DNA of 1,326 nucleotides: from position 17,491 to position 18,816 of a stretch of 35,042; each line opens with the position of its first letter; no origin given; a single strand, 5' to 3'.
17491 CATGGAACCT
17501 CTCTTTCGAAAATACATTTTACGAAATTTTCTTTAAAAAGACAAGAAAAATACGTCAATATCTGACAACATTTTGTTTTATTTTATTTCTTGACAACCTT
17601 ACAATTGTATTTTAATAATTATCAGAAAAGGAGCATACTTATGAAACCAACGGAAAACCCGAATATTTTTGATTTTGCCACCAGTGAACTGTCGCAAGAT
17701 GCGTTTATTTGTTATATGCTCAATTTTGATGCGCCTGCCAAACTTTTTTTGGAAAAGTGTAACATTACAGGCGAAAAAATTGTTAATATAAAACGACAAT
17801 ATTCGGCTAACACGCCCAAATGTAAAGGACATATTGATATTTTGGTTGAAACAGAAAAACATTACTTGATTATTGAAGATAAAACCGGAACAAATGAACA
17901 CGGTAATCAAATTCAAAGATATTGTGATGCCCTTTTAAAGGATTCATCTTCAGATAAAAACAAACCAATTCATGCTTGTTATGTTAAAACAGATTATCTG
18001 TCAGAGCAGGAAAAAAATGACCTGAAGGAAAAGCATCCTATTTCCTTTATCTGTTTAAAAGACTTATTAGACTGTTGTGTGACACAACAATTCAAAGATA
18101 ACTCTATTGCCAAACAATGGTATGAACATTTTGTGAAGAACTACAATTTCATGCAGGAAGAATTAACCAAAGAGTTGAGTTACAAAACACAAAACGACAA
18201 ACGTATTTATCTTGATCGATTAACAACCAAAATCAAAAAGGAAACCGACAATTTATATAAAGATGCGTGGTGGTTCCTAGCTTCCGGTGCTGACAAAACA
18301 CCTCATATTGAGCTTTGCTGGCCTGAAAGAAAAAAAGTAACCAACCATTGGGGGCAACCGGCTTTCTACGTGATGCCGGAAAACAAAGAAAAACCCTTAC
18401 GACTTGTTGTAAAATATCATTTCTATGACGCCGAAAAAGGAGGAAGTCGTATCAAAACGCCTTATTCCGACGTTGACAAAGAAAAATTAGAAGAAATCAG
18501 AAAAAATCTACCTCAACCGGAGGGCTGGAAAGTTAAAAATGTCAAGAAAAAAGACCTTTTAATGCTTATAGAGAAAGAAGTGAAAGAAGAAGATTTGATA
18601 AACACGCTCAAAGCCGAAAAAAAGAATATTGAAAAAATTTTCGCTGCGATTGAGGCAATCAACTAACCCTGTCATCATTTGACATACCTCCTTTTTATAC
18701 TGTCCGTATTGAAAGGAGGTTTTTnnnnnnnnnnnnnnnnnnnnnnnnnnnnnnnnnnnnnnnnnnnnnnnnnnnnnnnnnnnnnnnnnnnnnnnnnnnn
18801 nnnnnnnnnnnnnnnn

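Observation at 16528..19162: WYL regulator divergent from a PD-(D/E)XK nuclease plus an orphan 145-aa gene: candidate undescribed defence cassette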

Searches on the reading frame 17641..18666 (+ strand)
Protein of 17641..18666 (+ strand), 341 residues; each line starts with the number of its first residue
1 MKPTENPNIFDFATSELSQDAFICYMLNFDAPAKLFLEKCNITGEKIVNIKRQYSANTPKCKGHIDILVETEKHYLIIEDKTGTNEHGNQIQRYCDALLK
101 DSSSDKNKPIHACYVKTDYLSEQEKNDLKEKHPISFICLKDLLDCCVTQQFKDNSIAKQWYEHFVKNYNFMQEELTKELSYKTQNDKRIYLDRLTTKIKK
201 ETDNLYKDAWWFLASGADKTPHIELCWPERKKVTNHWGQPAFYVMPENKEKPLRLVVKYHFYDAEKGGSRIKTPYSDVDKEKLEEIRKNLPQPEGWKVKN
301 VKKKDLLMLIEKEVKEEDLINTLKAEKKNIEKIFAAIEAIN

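Call 4: search_protein_families(library=pfam, proteins=[window:17641-18666:+], max_evalue=0.1)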
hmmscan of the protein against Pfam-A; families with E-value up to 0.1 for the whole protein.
window:17641-18666:+ (341 aa): 4 families
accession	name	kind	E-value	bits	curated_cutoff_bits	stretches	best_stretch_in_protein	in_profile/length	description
PF14281.12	PDDEXK_4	-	1.3e-10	42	22.3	1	33-166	37-183/183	PD-(D/E)XK nuclease superfamily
PF01939.22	NucS_C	-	0.0073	16.7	24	1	34-112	7-84/124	Endonuclease NucS C-terminal domain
PF12705.13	PDDEXK_1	-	0.015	15.7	22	1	62-148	125-204/247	PD-(D/E)XK nuclease superfamily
PF25011.1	VSR_TRX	-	0.051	13.7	27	1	58-186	14-141/208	Vacuolar sorting receptor thioredoxin-like domain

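Call 5: search_protein_families(library=padloc, proteins=[window:17641-18666:+], max_evalue=0.1)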
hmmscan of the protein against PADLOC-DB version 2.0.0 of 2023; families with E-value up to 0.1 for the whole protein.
window:17641-18666:+ (341 aa): 4 families
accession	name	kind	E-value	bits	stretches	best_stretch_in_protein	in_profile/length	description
PDLC04983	PDC-S26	-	6.9e-09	33.6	1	31-128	70-165/413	-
PDLC04972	PDC-S26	-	5e-06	24.1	1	63-99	103-141/397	-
PDLC04977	PDC-S26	-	0.00018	18.7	1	64-100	105-143/400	-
PDLC03203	mREase_II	-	0.022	12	1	114-162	338-387/393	Type II methyl-directed restriction enzyme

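Call 6: search_protein_families(library=ncbifam, proteins=[window:17641-18666:+], max_evalue=0.1)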
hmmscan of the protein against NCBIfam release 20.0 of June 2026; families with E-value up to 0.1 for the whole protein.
window:17641-18666:+ (341 aa): 0 families

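Call 9: find_homologous_proteins(query=window:17641-18666:+)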
Query window:17641-18666:+ (341 aa): 552 proteins with E <= 0.001 among 2806 candidates; the best 120 are listed.
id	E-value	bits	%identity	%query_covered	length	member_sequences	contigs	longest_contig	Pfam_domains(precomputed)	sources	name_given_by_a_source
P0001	8.7e-230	780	100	100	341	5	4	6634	PF14281.13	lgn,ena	-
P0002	4.3e-119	416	62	99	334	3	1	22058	PF14281.13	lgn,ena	-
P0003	4.0e-67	245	65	52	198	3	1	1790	PF14281.13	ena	-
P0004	3.8e-47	179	56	52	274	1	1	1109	PF14281.13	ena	-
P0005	5.5e-39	152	63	35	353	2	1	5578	PF14281.13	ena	-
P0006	3.7e-36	143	38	88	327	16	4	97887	PF14281.13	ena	-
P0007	3.1e-35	140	38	88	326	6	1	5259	PF14281.13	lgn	-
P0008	3.5e-35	140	64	35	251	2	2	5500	PF14281.13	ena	-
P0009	5.5e-35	139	37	89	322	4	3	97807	PF14281.13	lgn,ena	-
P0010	1.8e-34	138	62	36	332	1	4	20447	PF14281.13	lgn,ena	-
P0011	8.5e-23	99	52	34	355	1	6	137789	PF14281.13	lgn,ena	-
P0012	2.7e-21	94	50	36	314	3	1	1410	PF14281.13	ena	-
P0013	5.2e-21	93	29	98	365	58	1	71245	PF14281.13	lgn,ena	-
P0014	5.6e-21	93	52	33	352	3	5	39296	PF14281.13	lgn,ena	-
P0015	8.6e-20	89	49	35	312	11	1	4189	PF14281.13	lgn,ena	-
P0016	1.1e-19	89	47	36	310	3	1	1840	PF14281.13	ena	-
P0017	1.4e-19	89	38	64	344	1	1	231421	PF14281.13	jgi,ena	-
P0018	1.5e-19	89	47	36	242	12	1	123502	PF14281.13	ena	-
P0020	9.5e-19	86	37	65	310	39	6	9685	PF14281.13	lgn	-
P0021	1.6e-18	85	51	33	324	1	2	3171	PF14281.13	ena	-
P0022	3.8e-18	84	46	42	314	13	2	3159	PF14281.13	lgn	-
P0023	4.2e-18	84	51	35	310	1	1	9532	PF14281.13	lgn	-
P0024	5.7e-18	83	46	36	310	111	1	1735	PF14281.13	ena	-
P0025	5.8e-18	83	48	35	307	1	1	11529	PF14281.13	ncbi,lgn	-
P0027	1.2e-17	82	43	46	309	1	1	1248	PF14281.13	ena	-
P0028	1.5e-17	82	46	35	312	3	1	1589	PF14281.13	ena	-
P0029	2.5e-17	81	46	35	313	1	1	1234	PF14281.13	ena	-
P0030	3.1e-17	81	45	43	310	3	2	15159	PF14281.13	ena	-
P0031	6.6e-17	80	34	68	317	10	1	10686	PF14281.13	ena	-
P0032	7.5e-17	80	48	36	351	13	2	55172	PF14281.13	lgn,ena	-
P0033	1.1e-16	79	46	34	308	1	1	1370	PF14281.13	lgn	-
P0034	1.7e-16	79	46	36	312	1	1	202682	PF14281.13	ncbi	-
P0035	2.2e-16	78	43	46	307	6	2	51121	PF14281.13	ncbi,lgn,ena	-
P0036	2.5e-16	78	48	34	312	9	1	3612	PF14281.13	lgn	-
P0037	4.0e-16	77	52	34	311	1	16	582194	PF14281.13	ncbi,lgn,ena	-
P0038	4.0e-16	77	50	33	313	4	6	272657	PF14281.13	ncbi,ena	-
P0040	8.3e-16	76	46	36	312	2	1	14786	PF14281.13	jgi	jgi:hypothetical protein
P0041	9.3e-16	76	48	34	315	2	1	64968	PF14281.13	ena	-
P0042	1.5e-15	75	46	36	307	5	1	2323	PF14281.13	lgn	-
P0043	2.4e-15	75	43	36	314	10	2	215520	PF14281.13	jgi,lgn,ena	-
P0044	2.7e-15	75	40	38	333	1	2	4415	PF14281.13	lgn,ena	-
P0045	2.9e-15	74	39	38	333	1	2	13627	PF14281.13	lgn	-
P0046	4.3e-15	74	48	33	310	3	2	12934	PF14281.13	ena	-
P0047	7.6e-15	73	37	50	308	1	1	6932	PF14281.13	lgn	-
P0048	2.0e-14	72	37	41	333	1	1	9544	PF14281.13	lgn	-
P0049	2.1e-14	72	38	50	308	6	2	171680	PF14281.13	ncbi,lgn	-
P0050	1.3e-13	69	39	37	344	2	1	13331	PF14281.13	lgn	-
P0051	1.7e-13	69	36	47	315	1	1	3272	PF14281.13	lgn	-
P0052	2.5e-13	68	37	36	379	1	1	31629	PF14281.13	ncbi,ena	-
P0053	2.8e-13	68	30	67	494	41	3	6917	PF14281.13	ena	-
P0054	4.8e-13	67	45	34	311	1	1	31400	PF14281.13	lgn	-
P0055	9.9e-13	66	38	36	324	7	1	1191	PF14281.13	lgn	-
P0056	1.4e-12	66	35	46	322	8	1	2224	PF14281.13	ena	-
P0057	1.5e-12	65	38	35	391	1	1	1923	PF14281.13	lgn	-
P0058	1.8e-12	65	42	42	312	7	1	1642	PF14281.13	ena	-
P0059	2.7e-12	65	34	47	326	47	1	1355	PF14281.13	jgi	jgi:hypothetical protein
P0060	3.1e-12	64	35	46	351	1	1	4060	PF14281.13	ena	-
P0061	4.4e-12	64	35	40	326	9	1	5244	PF14281.13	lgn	-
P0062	4.4e-12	64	37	41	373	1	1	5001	PF14281.13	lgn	-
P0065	8.9e-12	63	31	62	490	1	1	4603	PF14281.13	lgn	-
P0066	9.2e-12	63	36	51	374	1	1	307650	PF14281.13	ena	-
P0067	9.8e-12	63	33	47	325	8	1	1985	PF14281.13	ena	-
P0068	2.2e-11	62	35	46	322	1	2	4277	PF14281.13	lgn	-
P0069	3.0e-11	61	33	47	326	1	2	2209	PF14281.13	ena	-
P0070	3.4e-11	61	33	46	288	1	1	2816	PF14281.13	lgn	-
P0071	4.0e-11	61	27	74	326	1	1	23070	PF14281.13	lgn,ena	-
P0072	4.5e-11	61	33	46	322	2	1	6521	PF14281.13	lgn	-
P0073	4.7e-11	61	36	37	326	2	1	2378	PF14281.13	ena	-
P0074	7.3e-11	60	32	47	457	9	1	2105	PF14281.13,PF20140.5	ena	-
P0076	8.0e-11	60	35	39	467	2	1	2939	PF14281.13,PF20140.5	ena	-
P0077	8.3e-11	60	34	46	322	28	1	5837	PF14281.13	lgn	-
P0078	8.9e-11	60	33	42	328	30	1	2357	PF14281.13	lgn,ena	-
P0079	9.9e-11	60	31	57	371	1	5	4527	PF14281.13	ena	-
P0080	1.1e-10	59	35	46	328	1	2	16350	PF14281.13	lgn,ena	-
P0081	1.6e-10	59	34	40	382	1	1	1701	PF14281.13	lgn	-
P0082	1.9e-10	59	33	47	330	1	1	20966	PF14281.13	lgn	-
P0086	4.1e-10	57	36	52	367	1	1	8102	PF14281.13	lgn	-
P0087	4.2e-10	57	38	35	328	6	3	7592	PF14281.13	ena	-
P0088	4.3e-10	57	33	37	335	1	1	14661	PF14281.13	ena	-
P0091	5.6e-10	57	39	40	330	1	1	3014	PF14281.13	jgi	jgi:hypothetical protein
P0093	6.1e-10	57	30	49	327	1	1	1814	PF14281.13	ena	-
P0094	6.3e-10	57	46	29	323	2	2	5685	PF14281.13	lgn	-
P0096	8.7e-10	56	37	35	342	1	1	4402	PF14281.13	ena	-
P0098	1.3e-9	56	33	46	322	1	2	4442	PF14281.13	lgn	-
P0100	1.9e-9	55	33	46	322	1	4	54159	PF14281.13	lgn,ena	-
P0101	2.0e-9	55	25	74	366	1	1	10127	PF14281.13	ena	-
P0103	2.2e-9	55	32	50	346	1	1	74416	PF14281.13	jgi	jgi:hypothetical protein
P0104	2.4e-9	55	39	36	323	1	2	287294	PF14281.13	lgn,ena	-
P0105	2.4e-9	55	30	46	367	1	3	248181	PF14281.13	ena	-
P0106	2.5e-9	55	31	46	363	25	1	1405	PF14281.13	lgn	-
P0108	2.7e-9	55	42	28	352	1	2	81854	PF14281.13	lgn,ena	-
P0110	3.7e-9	54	26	77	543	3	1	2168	PF14281.13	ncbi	-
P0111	3.8e-9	54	32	60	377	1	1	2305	PF14281.13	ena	-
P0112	4.4e-9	54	38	35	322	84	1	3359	PF14281.13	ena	-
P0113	4.4e-9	54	32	48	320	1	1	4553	PF14281.13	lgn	-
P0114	5.0e-9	54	37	34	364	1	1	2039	PF14281.13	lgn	-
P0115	5.2e-9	54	33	41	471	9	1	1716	PF14281.13,PF20140.5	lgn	-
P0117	5.7e-9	54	28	37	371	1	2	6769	PF14281.13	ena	-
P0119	6.0e-9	54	30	53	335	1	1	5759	PF14281.13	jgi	jgi:hypothetical protein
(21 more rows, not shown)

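Call 11: find_encoding_contigs(protein=P0002, flank=8000, max_places=4)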
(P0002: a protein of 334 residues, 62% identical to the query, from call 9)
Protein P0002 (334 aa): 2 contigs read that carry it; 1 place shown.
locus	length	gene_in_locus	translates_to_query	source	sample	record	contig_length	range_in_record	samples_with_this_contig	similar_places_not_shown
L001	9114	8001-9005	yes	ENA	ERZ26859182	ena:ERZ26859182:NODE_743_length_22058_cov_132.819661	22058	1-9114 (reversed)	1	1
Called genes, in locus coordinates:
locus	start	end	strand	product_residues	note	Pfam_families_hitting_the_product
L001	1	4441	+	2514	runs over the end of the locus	PF03797:Autotransporter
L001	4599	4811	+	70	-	-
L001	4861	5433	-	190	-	-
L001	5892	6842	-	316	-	PF13481:AAA_25 (faint), PF03796:DnaB_C, PF06745:ATPase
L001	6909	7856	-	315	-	PF13280:WYL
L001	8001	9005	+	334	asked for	PF14281:PDDEXK_4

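Call 12: find_encoding_contigs(protein=P0006, flank=8000, max_places=4)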
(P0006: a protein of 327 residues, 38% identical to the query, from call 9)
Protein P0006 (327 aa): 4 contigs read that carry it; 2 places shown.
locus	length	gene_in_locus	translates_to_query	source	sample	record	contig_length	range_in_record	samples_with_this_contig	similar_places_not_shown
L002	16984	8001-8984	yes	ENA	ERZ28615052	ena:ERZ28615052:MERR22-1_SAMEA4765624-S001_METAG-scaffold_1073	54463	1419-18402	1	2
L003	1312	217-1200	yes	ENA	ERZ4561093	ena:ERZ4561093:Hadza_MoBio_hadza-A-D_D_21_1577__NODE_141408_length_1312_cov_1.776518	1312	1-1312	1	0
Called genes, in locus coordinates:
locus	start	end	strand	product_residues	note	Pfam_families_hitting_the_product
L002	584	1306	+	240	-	PF00293:NUDIX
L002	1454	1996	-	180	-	PF00583:Acetyltransf_1, PF13673:Acetyltransf_10, PF13508:Acetyltransf_7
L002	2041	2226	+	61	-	PF04266:ASCH (weak)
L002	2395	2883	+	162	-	PF00293:NUDIX, PF14815:NUDIX_4 (weak)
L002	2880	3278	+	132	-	PF00583:Acetyltransf_1, PF13673:Acetyltransf_10, PF08445:FR47 (faint), PF13508:Acetyltransf_7, PF14542:Acetyltransf_CG (weak), PF13527:Acetyltransf_9 (weak)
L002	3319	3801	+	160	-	PF20454:GpA_nuclease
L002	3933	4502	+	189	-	PF01725:Ham1p_like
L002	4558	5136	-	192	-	PF01725:Ham1p_like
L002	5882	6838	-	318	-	PF03796:DnaB_C, PF06745:ATPase, PF13481:AAA_25 (weak)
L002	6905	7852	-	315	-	PF13280:WYL, PF25583:WCX (weak)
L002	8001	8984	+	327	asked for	PF14281:PDDEXK_4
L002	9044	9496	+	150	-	-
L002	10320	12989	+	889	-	PF00690:Cation_ATPase_N, PF00122:E1-E2_ATPase, PF00702:Hydrolase, PF13246:Cation_ATPase, PF08282:Hydrolase_3 (weak), PF00689:Cation_ATPase_C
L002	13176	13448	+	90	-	PF12961:DUF3850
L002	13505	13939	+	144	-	PF00293:NUDIX, PF14815:NUDIX_4 (weak)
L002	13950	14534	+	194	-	PF13302:Acetyltransf_3, PF00583:Acetyltransf_1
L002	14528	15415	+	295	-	PF01202:SKI (faint), PF04266:ASCH (faint), PF13238:AAA_18 (weak)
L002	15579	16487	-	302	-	PF07549:Sec_GG, PF02355:SecD_SecF_C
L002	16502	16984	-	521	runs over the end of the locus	PF21760:SecD_1st, PF22599:SecDF_P1_head, PF02355:SecD_SecF_C, PF03176:MMPL (weak)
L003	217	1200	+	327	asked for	PF14281:PDDEXK_4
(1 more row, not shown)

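Call 20: find_related_loci(query=A1, collection=genome_contigs, flank=7000)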
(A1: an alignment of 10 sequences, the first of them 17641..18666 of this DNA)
Query A1 (341 aa) in genome_contigs; peptide patterns used: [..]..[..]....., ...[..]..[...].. (x = any residue, [..] = any of these).
599 stretches matched a pattern (row limit reached: there are more); 547 encode a relative of the query (tblastn E <= 1e-3); the best 80 are kept; 80 distinct loci.
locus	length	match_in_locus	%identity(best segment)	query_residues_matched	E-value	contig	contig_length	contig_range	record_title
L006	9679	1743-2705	33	4-316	6e-34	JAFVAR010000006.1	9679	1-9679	Bacterium isolate RGIG4998 Roe_deer_Rumen-5__c82783, whole genome shotgun sequence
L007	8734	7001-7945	33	8-314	4e-33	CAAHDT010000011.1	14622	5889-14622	TPA_asm: Candidatus Gastranaerophilales bacterium, isolate HGM07933, WGS project CAAHDT010000000 data, contig: SRS476326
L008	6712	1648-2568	34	1-300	1e-31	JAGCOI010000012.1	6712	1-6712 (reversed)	MAG: Alphaproteobacteria bacterium isolate RGIG9974 Yak_Reticulum-3__c97473, whole genome shotgun sequence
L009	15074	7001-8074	29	7-340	6e-31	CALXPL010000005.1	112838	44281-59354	MAG: uncultured Alphaproteobacteria bacterium isolate BRZ_FQ__bin96 genome assembly, contig: BRZ_FQ__NODE_192_length_112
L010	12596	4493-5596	32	7-338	2e-30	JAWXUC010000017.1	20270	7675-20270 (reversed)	MAG: Alphaproteobacteria bacterium isolate FM_39_G125_V NODE_749_length_20271_cov_4.760744, whole genome shotgun sequenc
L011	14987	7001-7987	32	4-316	2e-30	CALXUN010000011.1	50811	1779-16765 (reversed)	MAG: uncultured Alphaproteobacteria bacterium isolate BRZ_FB__bin86 genome assembly, contig: BRZ_FB__NODE_885_length_508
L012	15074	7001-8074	29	7-340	1e-29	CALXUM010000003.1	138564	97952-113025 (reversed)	MAG: uncultured Alphaproteobacteria bacterium isolate BRZ_CT__bin98 genome assembly, contig: BRZ_CT__NODE_204_length_138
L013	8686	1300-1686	47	5-128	6e-28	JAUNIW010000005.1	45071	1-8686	MAG: Pseudomonadota bacterium isolate S29M_St_20 NODE_195_length_45071_cov_7.458015, whole genome shotgun sequence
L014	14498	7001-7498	44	5-164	6e-28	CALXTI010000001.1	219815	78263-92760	MAG: uncultured Alphaproteobacteria bacterium isolate BRZ_LA__bin12 genome assembly, contig: BRZ_LA__NODE_8_length_21981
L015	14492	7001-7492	43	7-164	1e-27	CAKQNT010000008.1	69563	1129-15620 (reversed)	MAG: uncultured Alphaproteobacteria bacterium isolate REFINED_METABAT215_TOP10_CONTIGS_1500_ASSEMBLY_K77_MERGED__Hadza_M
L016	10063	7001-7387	47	5-128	2e-27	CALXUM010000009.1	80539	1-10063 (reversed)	MAG: uncultured Alphaproteobacteria bacterium isolate BRZ_CT__bin98 genome assembly, contig: BRZ_CT__NODE_539_length_805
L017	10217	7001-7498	44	5-164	3e-27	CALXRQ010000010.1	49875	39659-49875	MAG: uncultured Alphaproteobacteria bacterium isolate BRZ_KF__bin25 genome assembly, contig: BRZ_KF__NODE_997_length_498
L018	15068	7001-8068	29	7-338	4e-27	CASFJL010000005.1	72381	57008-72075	uncultured proteobacterium isolate B15_L3_338338_idba_bin.30 genome assembly, contig: B15_L3_338338_idba_bin.30.fa_scaff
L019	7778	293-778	45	5-164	7e-27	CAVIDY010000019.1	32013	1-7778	Bacteroidaceae bacterium isolate H07635-L1_cleanbin_000017 genome assembly, contig: Spades_H07635-L1_contig_671, whole g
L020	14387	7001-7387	51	7-122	8e-27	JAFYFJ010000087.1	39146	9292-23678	MAG: Alphaproteobacteria bacterium isolate RGIG7040 Sheep_Rumen.Co__c3216531, whole genome shotgun sequence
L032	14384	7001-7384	46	5-127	6e-25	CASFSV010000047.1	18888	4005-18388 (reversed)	uncultured Alphaproteobacteria bacterium isolate SI.O7.metabat-bins.100 genome assembly, contig: SI.O7.metabat-bins.100.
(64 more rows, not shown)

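Call 34: search_solved_structures(query=A1, max_evalue=1)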
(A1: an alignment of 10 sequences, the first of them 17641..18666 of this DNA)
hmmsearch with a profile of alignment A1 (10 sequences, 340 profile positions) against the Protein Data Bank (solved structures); distinct sequences matched with E-value up to 1: 0.

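Call 42: predict_structure(alignment_id=A1)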
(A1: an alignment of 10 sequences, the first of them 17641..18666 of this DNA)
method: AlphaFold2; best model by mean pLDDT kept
length: 341 residues; sequences in the alignment: 10
mean_pLDDT: 86.0   pTM: 0.84
mean pLDDT of the five models: 86.0, 84.1, 83.1, 81.4, 81.0
residues with pLDDT >= 90: 174; 70-90: 128; 50-70: 39; < 50: 0
segments of 3 or more residues with pLDDT < 50: none
pLDDT, mean of each block of 10 residues (from residue 1): 69 72 93 95 94 72 80 93 63 84 86 89 77 88 89 90 92 94 91 95 92 73 91 87 89 92 78 75 90 89 81 95 95 91 83
secondary structure, 60 per line:
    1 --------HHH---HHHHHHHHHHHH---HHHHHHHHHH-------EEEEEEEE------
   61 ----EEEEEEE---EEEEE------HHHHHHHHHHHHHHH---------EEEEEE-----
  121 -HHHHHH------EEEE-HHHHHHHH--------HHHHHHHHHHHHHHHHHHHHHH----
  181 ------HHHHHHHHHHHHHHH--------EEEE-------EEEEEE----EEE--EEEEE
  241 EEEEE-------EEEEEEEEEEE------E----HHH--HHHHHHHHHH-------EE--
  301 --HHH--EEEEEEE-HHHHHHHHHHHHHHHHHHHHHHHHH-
elements in order: H15-26 H30-39 E47-54 E65-71 E75-79 H86-100 E110-115 H122-127 E134-137 H139-146 H155-176 H187-201 E210-213 E221-226 E231-233 E236-245 E253-263 H280-289 E308-314 H316-340

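Call 47: fold_search(model_id=the predicted structure, library=pdb)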
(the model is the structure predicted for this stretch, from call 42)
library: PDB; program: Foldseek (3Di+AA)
matches with E <= 10: 427; with E <= 0.001: 0
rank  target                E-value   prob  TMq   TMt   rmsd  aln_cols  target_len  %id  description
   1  2p14                  9.8e-03  0.89  0.21  0.35  12.7       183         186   13  Crystal structure of small subunit (R.BspD6I2) of the heterodimeric restriction endonuclease R.BspD6I (released 2008-03-11)
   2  8iby_C                5.4e-02  0.75  0.24  0.12   7.7       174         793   10  Structure of R2 with 5'ORF (released 2023-09-20)
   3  6xl1_A                6.1e-02  0.93  0.20  0.19   4.6        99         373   13  crystal structure of cA4-activated Card1(D294N) (released 2020-12-30)
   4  6p4o_D                6.1e-02  0.47  0.18  0.14  12.0       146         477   16  Complex of XPB helicase with Bax1 endonuclease from Sulfurisphaera tokodaii at 3.15 Angstroms resolution (released 2020-06-03)
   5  8ibz_C                6.8e-02  0.77  0.24  0.12   7.6       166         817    8  Structure of R2 with 5'ORF and 3'UTR (released 2023-09-20)
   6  7zgt_B                9.7e-02  0.09  0.13  0.17  20.1       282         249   10  C-Methyltransferase PsmD from Streptomyces griseofuscus (apo form) (released 2022-12-28)
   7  9wuf                  1.4e-01  0.72  0.21  0.07   6.6       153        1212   16  Cryo-EM structure of Upx (released 2026-02-11)
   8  8gh6_A                1.6e-01  0.51  0.23  0.11   7.7       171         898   11  Bombyx mori R2 retrotransposon initiating target-primed reverse transcription (released 2023-04-05)
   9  8umt_E                1.7e-01  0.18  0.17  0.17  13.4       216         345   12  Atomic model of the human CTF18-RFC-PCNA binary complex in the three-subunit binding state (state 2) (released 2024-05-08)
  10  8z02_A                2.3e-01  0.08  0.09  0.10  14.9       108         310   12  CoA bound to human GTP-specific succinyl-CoA synthetase (released 2024-12-11)
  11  1wzn_A                2.8e-01  0.06  0.12  0.15  15.6       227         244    6  Crystal Structure of the SAM-dependent methyltransferase from Pyrococcus horikoshii OT3 (released 2006-03-14)
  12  8xl0_E                3.1e-01  0.03  0.11  0.03  21.7       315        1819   10  Citrate-induced filament of human acetyl-coenzyme A carboxylase 1 (ACC1-citrate) (released 2024-10-23)
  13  8xkz_C                3.1e-01  0.03  0.11  0.03  21.7       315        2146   10  Core region of the citrate-induced human acetyl-CoA carboxylase 1 filament (ACC1-citrate) (released 2024-10-23)
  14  8q44_A                3.5e-01  0.44  0.17  0.14   4.8        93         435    8  Crystal structure of cA4-bound Can2 (E364R) in complex with oligo-T DNA (released 2023-11-22)
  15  6wxw_A                3.5e-01  0.41  0.18  0.17   5.4       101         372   13  crystal structure of apo Card1 (released 2020-12-30)
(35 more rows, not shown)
